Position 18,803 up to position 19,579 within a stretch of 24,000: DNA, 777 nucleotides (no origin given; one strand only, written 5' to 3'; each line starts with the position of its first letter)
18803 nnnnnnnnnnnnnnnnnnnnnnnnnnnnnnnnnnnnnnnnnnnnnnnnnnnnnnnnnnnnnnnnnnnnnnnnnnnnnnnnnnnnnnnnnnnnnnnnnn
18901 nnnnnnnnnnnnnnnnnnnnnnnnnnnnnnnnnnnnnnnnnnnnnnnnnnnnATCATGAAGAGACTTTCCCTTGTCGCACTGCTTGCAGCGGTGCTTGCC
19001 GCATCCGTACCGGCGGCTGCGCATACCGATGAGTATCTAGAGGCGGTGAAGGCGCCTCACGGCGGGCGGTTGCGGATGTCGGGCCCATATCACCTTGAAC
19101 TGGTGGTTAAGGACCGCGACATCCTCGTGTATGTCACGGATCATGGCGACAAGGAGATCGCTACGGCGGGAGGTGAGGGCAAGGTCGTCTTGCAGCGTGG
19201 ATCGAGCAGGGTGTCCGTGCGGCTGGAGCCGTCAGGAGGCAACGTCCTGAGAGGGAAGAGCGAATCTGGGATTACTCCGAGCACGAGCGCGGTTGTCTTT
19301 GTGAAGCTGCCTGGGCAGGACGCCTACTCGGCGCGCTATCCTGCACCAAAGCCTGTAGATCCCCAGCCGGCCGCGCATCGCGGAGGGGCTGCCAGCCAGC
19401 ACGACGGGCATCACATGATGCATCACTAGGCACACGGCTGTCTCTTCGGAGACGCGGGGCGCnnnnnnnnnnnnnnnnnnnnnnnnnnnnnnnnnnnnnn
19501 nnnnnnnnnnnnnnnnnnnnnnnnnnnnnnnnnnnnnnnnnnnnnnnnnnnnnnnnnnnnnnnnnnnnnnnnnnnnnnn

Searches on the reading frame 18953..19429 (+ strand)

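Call 3: search_protein_families(library=pfam, proteins=[window:18953-19429:+], max_evalue=0.1)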
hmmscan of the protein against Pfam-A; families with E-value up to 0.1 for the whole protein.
window:18953-19429:+ (158 aa): 1 family
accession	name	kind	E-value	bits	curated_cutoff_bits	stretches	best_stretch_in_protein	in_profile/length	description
PF21139.3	BT_MCC_alpha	-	0.00023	22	31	1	9-92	5-87/118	Methylcrotonyl-CoA carboxylase, alpha-subunit, BT domain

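Call 4: search_protein_families(library=ncbifam, proteins=[window:18953-19429:+], max_evalue=0.1)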
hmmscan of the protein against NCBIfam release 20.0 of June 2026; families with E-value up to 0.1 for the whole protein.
window:18953-19429:+ (158 aa): 0 families
